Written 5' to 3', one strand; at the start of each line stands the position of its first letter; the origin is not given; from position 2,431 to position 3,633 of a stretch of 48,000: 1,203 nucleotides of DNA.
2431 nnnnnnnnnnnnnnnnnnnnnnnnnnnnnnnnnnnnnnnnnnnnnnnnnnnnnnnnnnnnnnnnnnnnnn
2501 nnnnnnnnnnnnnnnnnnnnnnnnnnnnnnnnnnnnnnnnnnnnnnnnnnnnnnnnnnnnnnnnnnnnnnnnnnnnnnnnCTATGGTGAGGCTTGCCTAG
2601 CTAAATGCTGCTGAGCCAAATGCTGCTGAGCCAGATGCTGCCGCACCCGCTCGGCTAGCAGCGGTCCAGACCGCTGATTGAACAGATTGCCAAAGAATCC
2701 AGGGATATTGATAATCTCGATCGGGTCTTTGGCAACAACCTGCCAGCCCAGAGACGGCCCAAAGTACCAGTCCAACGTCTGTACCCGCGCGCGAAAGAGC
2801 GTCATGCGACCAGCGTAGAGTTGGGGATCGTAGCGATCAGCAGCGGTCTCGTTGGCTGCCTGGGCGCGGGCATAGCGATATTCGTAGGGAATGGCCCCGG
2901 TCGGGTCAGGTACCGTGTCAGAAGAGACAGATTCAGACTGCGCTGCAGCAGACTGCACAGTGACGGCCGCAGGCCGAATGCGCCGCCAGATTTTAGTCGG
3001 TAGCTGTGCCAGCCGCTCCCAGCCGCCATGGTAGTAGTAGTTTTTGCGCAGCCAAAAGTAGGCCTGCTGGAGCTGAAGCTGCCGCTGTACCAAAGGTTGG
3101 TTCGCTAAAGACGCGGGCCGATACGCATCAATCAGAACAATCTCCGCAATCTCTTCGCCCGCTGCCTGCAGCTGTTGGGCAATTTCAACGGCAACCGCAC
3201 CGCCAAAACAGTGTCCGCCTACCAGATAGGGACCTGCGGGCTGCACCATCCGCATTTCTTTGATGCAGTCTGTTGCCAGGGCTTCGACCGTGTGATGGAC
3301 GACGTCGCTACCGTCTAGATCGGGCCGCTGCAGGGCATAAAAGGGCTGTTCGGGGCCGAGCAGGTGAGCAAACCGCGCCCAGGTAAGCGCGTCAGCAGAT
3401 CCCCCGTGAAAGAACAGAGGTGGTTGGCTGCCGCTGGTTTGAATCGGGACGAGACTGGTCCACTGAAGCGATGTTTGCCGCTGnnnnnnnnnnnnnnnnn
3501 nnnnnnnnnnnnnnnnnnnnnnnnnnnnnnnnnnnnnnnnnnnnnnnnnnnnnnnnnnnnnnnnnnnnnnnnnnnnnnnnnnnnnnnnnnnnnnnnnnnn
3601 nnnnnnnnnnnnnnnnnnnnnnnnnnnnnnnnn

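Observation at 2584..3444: Terminal thioesterase has Cys at the nucleophile position (GHCFGG) and lacks the usual C-terminal His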

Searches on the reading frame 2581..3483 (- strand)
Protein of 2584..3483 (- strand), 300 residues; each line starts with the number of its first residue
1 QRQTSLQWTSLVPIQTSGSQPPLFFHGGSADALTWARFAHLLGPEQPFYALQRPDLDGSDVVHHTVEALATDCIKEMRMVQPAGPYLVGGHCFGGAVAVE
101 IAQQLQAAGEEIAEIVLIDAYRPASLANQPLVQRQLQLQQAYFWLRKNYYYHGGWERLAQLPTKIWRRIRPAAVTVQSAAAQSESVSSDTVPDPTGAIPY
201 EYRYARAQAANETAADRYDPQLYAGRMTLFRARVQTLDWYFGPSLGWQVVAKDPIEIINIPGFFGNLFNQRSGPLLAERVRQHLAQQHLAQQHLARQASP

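Call 6: search_solved_structures(query=window:2584-3483:-, max_evalue=1, show_alignments=4)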
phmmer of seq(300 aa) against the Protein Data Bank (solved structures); distinct sequences matched with E-value up to 1: 52.
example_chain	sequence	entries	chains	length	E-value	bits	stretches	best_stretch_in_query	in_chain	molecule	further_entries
4zxh_A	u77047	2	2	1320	5.5e-23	85.1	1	19-272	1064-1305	ABBFA_003403 | Tyrocidine synthetase 3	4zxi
6ojc_A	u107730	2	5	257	1.3e-14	57.6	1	15-122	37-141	NocB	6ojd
7dxo_A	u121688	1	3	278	1.8e-14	57.1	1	11-124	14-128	Non-ribosomal peptide synthetase 4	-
7crn_A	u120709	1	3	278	2.4e-14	56.7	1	11-124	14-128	Non-ribosomal peptide synthetase 4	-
9f7b_A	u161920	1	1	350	9.3e-10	41.6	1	15-122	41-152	3-hydroxyacyl-[acyl-carrier-protein] dehydratase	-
3tej_A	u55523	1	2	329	1.3e-08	37.8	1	9-125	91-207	Enterobactin synthase component F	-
2roq_A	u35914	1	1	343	1.6e-08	37.6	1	9-125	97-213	Enterobactin synthetase component F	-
5ja1_A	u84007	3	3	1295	1.4e-07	34.5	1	9-125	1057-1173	Enterobactin synthase component F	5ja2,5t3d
3ils_A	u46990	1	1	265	3.3e-07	33.3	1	32-130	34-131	Aflatoxin biosynthesis polyketide synthase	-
4z49_A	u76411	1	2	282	2.8e-06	30.2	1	19-108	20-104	Fatty acid synthase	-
7mhd_A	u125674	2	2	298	3.2e-06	30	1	19-108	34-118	Fatty acid synthase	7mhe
3tjm_A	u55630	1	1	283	3.3e-06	30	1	19-108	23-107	Fatty acid synthase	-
1xkt_A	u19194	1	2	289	3.3e-06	30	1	19-108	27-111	fatty acid synthase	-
2px6_A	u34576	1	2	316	3.7e-06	29.8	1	19-108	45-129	Thioesterase domain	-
2cb9_A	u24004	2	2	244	4.2e-06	29.7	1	74-123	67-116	FENGYCIN SYNTHETASE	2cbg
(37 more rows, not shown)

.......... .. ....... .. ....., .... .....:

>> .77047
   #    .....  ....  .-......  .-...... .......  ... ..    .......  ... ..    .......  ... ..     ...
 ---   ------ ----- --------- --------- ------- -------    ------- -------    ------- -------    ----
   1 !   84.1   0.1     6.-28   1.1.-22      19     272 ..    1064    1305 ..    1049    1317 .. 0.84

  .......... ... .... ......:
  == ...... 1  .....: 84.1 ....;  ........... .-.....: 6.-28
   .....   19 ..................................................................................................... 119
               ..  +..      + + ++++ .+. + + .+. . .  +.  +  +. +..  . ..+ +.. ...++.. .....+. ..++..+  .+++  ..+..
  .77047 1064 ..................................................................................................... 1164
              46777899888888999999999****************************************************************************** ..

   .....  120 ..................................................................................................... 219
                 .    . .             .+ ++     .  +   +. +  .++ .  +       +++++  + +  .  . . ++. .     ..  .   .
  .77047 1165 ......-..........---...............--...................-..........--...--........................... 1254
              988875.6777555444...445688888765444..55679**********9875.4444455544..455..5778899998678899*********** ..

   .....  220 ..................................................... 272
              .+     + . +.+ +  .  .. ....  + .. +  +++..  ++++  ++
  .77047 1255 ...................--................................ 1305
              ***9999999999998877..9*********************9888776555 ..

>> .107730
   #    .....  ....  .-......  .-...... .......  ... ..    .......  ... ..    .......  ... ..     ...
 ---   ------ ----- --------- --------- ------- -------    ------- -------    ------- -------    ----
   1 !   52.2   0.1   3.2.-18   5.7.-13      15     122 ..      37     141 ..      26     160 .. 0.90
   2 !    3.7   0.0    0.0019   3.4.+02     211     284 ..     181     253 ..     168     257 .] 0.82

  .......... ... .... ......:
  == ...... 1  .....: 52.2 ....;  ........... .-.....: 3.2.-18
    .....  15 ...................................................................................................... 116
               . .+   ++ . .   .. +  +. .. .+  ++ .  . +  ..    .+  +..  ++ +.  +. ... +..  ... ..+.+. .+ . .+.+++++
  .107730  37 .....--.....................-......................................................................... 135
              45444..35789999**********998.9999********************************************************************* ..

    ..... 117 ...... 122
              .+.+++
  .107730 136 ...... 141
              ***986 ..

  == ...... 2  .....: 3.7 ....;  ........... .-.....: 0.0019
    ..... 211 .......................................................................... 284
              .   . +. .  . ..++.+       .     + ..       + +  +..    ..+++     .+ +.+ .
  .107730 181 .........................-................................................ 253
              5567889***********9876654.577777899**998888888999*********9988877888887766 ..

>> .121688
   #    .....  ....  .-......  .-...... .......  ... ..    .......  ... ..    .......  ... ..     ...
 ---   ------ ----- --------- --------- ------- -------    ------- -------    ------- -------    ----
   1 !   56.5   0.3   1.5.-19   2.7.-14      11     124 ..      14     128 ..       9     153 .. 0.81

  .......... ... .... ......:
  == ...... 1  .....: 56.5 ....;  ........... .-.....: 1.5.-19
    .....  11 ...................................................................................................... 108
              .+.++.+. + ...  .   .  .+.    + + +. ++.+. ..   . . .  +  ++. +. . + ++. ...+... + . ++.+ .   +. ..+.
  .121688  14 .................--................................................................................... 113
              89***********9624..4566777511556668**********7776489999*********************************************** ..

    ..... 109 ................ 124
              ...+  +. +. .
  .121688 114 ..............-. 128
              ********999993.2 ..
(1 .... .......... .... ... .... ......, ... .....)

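Call 8: find_homologous_proteins(query=window:2581-3444:-, max_evalue=0.001)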
Query window:2581-3444:- (287 aa): 18 proteins with E <= 0.001 among 2561 candidates.
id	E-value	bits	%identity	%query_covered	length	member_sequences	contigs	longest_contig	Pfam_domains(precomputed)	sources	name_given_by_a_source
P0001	9.4e-119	414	62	95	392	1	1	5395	PF00550.32,PF12697.14,PF00975.27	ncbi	ncbi:MAG: alpha/beta fold hydrolase, partial [Cyanobacteria bacterium J06636_16]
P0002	6.7e-115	402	64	95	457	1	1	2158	PF00550.32,PF12697.14,PF00975.27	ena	-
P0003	5.0e-105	369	65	85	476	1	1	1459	PF00550.32,PF12697.14,PF00975.27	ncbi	ncbi:MAG: alpha/beta fold hydrolase, partial [Cyanobacteria bacterium J06642_11]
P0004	7.2e-94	333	57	94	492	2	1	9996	PF00550.32,PF12697.14,PF13193.13,PF00975.27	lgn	-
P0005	2.0e-93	331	58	94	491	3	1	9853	PF00550.32,PF12697.14,PF13193.13,PF00975.27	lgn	-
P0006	6.0e-88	313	54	94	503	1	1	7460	PF00550.32,PF12697.14,PF13193.13,PF00975.27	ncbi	-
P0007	4.2e-84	300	52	94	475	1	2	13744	PF00550.32,PF12697.14,PF13193.13,PF00975.27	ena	-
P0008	3.3e-73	265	57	72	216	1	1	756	PF00975.27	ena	-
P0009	4.7e-73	264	48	95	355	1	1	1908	PF00550.32,PF12697.14,PF00975.27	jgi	jgi:thioesterase domain-containing protein/acyl carrier protein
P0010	4.9e-73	264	50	82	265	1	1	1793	PF00561.27,PF00975.27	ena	-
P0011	3.3e-68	248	44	93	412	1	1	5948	PF00550.32,PF00975.27,PF23297.2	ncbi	ncbi:thioesterase domain-containing protein, partial [Limnofasciculus baicalensis]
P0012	1.5e-63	233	51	72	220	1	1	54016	PF00975.27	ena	-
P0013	2.0e-41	160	46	53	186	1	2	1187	-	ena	-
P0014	1.1e-40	158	47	63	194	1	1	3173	-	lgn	-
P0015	3.0e-25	107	32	92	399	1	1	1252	PF00550.32,PF12697.14,PF00975.27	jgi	jgi:thioesterase domain-containing protein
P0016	5.1e-24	103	33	76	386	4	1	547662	PF00550.32,PF00975.27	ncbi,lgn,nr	ncbi:MAG TPA: thioesterase domain-containing protein [Candidatus Limnocylindrales bacterium]|nr:thio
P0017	3.7e-16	78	41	38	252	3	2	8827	PF12697.14,PF00975.27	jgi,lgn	jgi:thioesterase domain-containing protein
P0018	2.7e-14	71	39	38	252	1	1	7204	PF12697.14,PF00561.27,PF00975.27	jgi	jgi:thioesterase domain-containing protein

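Call 18: find_related_loci(query=A2, collection=genome_contigs, flank=10000)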
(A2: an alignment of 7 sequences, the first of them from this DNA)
Query A2 (287 aa) in genome_contigs; peptide patterns used: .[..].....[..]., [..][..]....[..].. (x = any residue, [..] = any of these).
84 stretches matched a pattern; 54 encode a relative of the query (tblastn E <= 1e-3); 50 distinct loci.
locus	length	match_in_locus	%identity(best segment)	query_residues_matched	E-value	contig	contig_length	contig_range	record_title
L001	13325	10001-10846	65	1-273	5e-125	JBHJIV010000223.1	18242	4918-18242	MAG: Leptolyngbyaceae cyanobacterium isolate pac_S9C1517 S9Ck141_1629190, whole genome shotgun sequence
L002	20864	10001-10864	63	1-273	2e-122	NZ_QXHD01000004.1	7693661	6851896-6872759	Adonisia turfae CCMR0081 Scaffold_3b, whole genome shotgun sequence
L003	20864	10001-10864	64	1-273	6e-122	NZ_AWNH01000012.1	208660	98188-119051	Leptolyngbya sp. Heron Island J 109, whole genome shotgun sequence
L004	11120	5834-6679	71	1-273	1e-121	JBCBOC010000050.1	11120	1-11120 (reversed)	MAG: Cyanobacteria bacterium J06632_22 k141_826810_length_11120_cov_12.0000, whole genome shotgun sequence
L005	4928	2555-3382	65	1-272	1e-121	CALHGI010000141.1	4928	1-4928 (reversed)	MAG: uncultured cyanobacterium isolate R4_Bin_Bin_126 genome assembly, contig: c_000003103667, whole genome shotgun sequ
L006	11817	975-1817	63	1-273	1e-120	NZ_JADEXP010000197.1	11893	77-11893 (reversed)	Leptolyngbya cf. ectocarpi LEGE 11479 NODE_330_length_11893_cov_3.4666_(reversed), whole genome shotgun sequence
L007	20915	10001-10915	59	1-273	2e-119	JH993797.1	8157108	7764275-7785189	Leptolyngbya sp. PCC 7375 genomic scaffold Lepto7375DRAFT_LPA.5, whole genome shotgun sequence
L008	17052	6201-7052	61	1-273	5e-119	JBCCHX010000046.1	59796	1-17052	MAG: Cyanobacteria bacterium P01_B01_bin.77 k141_203712_length_59796_cov_16.9941, whole genome shotgun sequence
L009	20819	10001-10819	63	1-273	4e-118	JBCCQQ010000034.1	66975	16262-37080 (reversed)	MAG: Cyanobacteria bacterium P01_D01_bin.156 k141_366000_length_66975_cov_22.0142, whole genome shotgun sequence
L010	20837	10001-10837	63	1-272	2e-117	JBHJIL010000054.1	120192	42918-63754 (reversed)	MAG: Leptolyngbyaceae cyanobacterium isolate pac_S6C1340_1 S6Ck141_1627693, whole genome shotgun sequence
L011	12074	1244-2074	62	1-273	7e-117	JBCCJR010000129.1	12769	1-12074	MAG: Cyanobacteria bacterium P01_C01_bin.118 k141_1073196_length_12769_cov_74.1086, whole genome shotgun sequence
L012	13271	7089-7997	58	1-273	2e-115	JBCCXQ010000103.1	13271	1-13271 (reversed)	MAG: Cyanobacteria bacterium P01_F01_bin.13 k141_406204_length_13271_cov_26.1125, whole genome shotgun sequence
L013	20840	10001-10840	58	1-271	6e-112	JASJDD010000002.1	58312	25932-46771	MAG: Crocosphaera sp. isolate MO_167.B6 MO_167.c_302, whole genome shotgun sequence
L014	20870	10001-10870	57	1-282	2e-111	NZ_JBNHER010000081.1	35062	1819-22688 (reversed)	Dapis sp. BLCC M126 strain BLCC-M126 NODE_159_length_35062_cov_25.654755, whole genome shotgun sequence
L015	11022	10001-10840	57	1-271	4e-110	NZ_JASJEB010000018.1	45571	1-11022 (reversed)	MAG: Crocosphaera sp. isolate MO_202.B2 MO_202.c_47, whole genome shotgun sequence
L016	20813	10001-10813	59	1-273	4e-109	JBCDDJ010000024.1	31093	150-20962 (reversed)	MAG: Cyanobacteria bacterium P01_G01_bin.38 k141_2031811_length_31093_cov_94.8797, whole genome shotgun sequence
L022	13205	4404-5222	56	1-271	3e-98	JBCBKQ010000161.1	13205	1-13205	MAG: Cyanobacteria bacterium J06627_28 k141_427272_length_13205_cov_18.0100, whole genome shotgun sequence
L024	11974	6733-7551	57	1-271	9e-97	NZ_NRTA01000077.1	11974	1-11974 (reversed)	Leptolyngbya sp. BC1307 Ga0078185_1077, whole genome shotgun sequence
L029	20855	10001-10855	53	1-272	1e-92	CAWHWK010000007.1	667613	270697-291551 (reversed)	MAG: uncultured cyanobacterium isolate MFD03250.bin.2.77 genome assembly, contig: contig_1775, whole genome shotgun sequ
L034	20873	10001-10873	43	1-273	8e-79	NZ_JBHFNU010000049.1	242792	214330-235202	Aerosakkonema sp. BLCC-F183 bin1.fa-49, whole genome shotgun sequence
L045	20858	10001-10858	40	1-272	9e-62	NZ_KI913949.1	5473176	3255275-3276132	Leptolyngbya sp. PCC 6406 LEP6406DRAFT_scaffold1.1, whole genome shotgun sequence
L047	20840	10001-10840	40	1-265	9e-60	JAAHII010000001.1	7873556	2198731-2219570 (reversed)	MAG: Leptolyngbya sp. SIOISBB ISBB_NODE_1, whole genome shotgun sequence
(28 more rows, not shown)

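Call 23: search_protein_representatives(protein=window:2581-3480:-)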
Query: 299 residues. Proteins with E-value up to 0.001 (for the whole library): 32124; up to 1e-10: 17489; up to 1e-30: 335. The best 150 are listed.
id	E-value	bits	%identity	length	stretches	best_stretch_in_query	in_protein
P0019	2.1e-124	431.2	67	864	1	2-284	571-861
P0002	2.9e-121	420.9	65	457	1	2-285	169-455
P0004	1.6e-97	343.0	57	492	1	5-283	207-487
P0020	2.2e-91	322.8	56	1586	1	5-285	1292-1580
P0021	1.0e-88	314.1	53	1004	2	2-187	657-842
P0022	2.2e-78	280.1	51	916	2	8-191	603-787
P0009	6.9e-78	278.5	51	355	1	6-285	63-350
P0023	7.9e-76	271.7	50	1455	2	6-161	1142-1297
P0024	1.8e-75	270.6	49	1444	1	4-286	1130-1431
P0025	6.9e-75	268.6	50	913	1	4-284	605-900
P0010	1.8e-73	264.0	54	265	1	49-286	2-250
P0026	2.6e-73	263.4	41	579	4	4-129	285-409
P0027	3.3e-67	243.4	44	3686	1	6-283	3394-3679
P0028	2.9e-66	240.3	44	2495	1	6-283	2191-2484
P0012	5.6e-64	232.8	55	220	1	76-282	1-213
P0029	2.8e-63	230.5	48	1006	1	6-277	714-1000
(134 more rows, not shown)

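Call 27: predict_structure(alignment_id=A1)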
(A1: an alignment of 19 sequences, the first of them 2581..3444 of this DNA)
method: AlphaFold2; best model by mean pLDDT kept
length: 287 residues; sequences in the alignment: 19
mean_pLDDT: 86.1   pTM: 0.81
mean pLDDT of the five models: 86.1, 85.0, 84.1, 84.0, 81.7
residues with pLDDT >= 90: 163; 70-90: 90; 50-70: 12; < 50: 22
segments of 3 or more residues with pLDDT < 50: 160-181
pLDDT, mean of each block of 10 residues (from residue 1): 91 87 95 93 81 95 96 96 97 97 95 84 89 80 69 67 43 43 74 89 93 96 89 95 95 90 97 94 90
secondary structure, 60 per line:
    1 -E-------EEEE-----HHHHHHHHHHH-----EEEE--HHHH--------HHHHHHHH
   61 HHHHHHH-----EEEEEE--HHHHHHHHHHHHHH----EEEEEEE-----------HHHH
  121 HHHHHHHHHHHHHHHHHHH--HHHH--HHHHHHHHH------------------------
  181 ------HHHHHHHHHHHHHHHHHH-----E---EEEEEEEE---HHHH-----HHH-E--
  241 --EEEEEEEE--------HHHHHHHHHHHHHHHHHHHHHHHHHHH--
elements in order: E10-13 H19-29 E35-38 H41-44 H53-67 E73-78 H81-94 E99-105 H117-139 H142-145 H148-156 H187-204 E214-221 H225-228 E243-250 H259-285

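Call 31: fold_search(model_id=the predicted structure, library=pdb)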
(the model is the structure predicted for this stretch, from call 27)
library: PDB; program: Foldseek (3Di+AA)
matches with E <= 10: 1661; with E <= 0.001: 908
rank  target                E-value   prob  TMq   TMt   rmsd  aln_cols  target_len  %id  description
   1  4zxh                  6.6e-16  1.00  0.63  0.15   8.4       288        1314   25  Crystal Structure of holo-AB3403 a four domain nonribosomal peptide synthetase from Acinetobacter Baumanii (released 2015-12-30)
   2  6ojd_C                4.1e-14  1.00  0.58  0.73   6.0       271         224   22  A high-resolution crystal structure of covalent complex of NocB thioesterase domain with fluorophosphonate nocardicin  (released 2019-09-11)
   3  5v41_B                6.5e-14  1.00  0.59  0.62  10.2       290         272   21  Crystal Structure of Mtb Pks13 Thioesterase domain in complex with inhibitor TAM5 (released 2017-07-05)
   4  6ojd_D                6.9e-14  1.00  0.60  0.76   6.2       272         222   22  A high-resolution crystal structure of covalent complex of NocB thioesterase domain with fluorophosphonate nocardicin  (released 2019-09-11)
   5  5v3x_A                9.8e-14  1.00  0.59  0.63  10.0       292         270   20  Crystal Structure of Mtb Pks13 Thioesterase domain in complex with inhibitor TAM1 (released 2017-07-05)
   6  7m7v_A                1.7e-13  1.00  0.58  0.62  10.3       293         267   17  Crystal Structure of Mtb Pks13 Thioesterase domain in complex with Compound 6 (released 2022-02-16)
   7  5v40_A                2.4e-13  1.00  0.59  0.61  10.1       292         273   19  Crystal Structure of Mtb Pks13 Thioesterase domain in complex with inhibitor TAM6 (released 2017-07-05)
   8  8q0t_B                2.7e-13  1.00  0.59  0.62  10.4       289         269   19  Identification and optimisation of novel inhibitors of the Polyketide synthetase 13 thioesterase domain with antituber (released 2023-11-22)
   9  5v41_A                2.7e-13  1.00  0.59  0.62  10.8       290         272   20  Crystal Structure of Mtb Pks13 Thioesterase domain in complex with inhibitor TAM5 (released 2017-07-05)
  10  6ojd_A                3.0e-13  1.00  0.61  0.76   5.8       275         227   22  A high-resolution crystal structure of covalent complex of NocB thioesterase domain with fluorophosphonate nocardicin  (released 2019-09-11)
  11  7crn_C                3.0e-13  1.00  0.61  0.66   8.5       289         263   18  The Functional Characterization and Crystal Structure of the Bifunctional Thioesterase Catalyzing Epimerization and Cy (released 2021-08-18)
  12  5v3x_B                3.6e-13  1.00  0.59  0.62  10.7       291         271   19  Crystal Structure of Mtb Pks13 Thioesterase domain in complex with inhibitor TAM1 (released 2017-07-05)
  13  5v42_B                3.8e-13  1.00  0.60  0.64  10.4       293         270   19  Crystal Structure of Mtb Pks13 Thioesterase domain in complex with inhibitor TAM3 (released 2017-07-05)
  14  6ojd_B                4.0e-13  1.00  0.59  0.74   6.0       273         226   22  A high-resolution crystal structure of covalent complex of NocB thioesterase domain with fluorophosphonate nocardicin  (released 2019-09-11)
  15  7dxo_A                4.5e-13  1.00  0.61  0.66   8.5       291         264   18  The mutant of bifunctional thioesterase catalyzing epimerization and cyclization (released 2022-01-26)
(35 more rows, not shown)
